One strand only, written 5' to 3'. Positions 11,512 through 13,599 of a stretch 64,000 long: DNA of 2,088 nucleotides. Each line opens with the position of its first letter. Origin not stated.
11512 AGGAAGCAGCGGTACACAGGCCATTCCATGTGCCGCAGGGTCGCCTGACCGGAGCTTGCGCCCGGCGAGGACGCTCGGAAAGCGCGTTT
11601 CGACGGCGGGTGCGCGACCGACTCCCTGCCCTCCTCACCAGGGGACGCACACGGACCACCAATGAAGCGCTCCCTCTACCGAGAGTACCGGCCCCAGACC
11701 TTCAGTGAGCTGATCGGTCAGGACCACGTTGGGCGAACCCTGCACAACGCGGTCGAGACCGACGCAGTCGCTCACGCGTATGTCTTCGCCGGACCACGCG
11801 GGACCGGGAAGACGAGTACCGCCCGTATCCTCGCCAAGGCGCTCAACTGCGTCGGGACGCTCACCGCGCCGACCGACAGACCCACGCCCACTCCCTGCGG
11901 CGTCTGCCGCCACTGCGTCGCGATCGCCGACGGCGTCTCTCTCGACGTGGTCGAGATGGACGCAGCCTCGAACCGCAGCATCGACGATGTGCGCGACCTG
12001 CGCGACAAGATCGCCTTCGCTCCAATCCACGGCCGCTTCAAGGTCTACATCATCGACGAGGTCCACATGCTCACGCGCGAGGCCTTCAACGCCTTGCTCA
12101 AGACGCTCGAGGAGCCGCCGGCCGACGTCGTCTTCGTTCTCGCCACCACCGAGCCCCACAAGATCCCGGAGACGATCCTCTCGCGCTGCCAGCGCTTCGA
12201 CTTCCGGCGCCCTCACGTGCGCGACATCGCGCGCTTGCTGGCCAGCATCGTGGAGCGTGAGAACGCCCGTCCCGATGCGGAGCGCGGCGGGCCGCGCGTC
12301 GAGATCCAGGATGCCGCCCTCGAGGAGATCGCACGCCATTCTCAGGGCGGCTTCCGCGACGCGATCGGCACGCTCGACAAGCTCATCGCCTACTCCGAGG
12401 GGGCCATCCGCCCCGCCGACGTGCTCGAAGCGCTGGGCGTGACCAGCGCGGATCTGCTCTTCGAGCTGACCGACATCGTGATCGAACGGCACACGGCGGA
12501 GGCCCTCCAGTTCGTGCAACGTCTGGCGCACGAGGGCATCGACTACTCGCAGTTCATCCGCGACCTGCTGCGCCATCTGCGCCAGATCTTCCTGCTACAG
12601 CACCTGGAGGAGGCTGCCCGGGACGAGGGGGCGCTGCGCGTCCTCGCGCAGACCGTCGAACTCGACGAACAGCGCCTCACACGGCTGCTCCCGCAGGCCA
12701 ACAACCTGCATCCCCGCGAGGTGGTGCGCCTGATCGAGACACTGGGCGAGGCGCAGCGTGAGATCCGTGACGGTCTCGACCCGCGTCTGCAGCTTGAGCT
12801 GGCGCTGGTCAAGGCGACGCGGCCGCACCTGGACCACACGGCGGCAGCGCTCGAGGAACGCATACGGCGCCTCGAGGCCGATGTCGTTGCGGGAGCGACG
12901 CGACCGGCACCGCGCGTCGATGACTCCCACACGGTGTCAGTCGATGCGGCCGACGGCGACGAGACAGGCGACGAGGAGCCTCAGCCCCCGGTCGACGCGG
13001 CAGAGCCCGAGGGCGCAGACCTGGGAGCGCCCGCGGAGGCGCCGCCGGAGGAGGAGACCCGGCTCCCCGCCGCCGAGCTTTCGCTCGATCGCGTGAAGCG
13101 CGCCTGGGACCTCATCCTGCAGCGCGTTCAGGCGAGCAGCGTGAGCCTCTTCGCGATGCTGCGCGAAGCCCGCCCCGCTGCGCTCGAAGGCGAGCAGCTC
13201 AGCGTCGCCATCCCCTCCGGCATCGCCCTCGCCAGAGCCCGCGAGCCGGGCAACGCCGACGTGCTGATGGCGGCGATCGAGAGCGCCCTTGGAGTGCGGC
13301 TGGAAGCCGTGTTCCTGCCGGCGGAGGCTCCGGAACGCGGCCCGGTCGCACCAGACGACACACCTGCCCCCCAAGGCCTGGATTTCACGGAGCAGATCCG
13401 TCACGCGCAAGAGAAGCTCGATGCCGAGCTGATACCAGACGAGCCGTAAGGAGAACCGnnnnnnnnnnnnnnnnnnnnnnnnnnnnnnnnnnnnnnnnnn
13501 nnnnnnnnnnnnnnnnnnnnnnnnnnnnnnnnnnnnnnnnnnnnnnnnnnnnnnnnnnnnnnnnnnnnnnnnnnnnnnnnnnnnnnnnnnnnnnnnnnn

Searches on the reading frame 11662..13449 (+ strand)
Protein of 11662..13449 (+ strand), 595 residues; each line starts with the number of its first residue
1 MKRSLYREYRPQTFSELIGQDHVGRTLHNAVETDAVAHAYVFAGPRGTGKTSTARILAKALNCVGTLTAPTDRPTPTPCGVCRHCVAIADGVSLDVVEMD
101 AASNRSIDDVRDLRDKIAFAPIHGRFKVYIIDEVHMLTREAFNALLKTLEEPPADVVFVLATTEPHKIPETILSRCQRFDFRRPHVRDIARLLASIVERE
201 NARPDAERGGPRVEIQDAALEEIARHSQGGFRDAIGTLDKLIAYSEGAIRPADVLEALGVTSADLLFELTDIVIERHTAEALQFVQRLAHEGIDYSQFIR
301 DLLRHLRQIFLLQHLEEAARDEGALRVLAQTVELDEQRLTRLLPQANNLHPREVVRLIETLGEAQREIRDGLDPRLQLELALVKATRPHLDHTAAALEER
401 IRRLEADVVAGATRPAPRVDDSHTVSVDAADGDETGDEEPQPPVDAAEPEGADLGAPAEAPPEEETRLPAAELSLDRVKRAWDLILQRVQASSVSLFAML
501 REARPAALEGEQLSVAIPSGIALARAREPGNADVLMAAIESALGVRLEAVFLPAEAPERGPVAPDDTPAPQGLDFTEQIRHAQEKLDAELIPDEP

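Call 6: search_protein_families(library=pfam, proteins=[window:11662-13449:+], max_evalue=0.00001)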
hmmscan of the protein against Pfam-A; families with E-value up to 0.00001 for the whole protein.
window:11662-13449:+ (595 aa): 8 families
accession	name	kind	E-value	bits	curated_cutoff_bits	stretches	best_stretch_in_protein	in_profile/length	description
PF13177.12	DNA_pol3_delta2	-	2.1e-41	142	27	1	20-183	2-159/161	DNA polymerase III, delta subunit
PF12169.13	DNA_pol3_gamma3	-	1.8e-14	54.1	24.4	1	252-387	4-129/143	DNA polymerase III subunits gamma and tau domain III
PF00004.35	AAA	-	1.2e-13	52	21.2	1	41-179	2-126/131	ATPase family associated with various cellular activities (AAA)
PF20964.2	DnaX_C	-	4.3e-10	40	26.2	1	471-555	5-90/113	DNA polymerase III subunit tau, C-terminal domain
PF13401.12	AAA_22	-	1e-08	36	27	1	40-163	8-123/130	AAA domain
PF21694.2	DNA_pol3_delta_C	-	3.1e-07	30.9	27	1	266-384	4-120/121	DNA polymerase III delta subunit, C-terminal domain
PF05496.18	RuvB_N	-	9.4e-07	29.2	27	0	10-64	2-60/159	Holliday junction DNA helicase RuvB P-loop domain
PF13604.12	AAA_30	-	8e-06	26.1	27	0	40-159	21-122/191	AAA domain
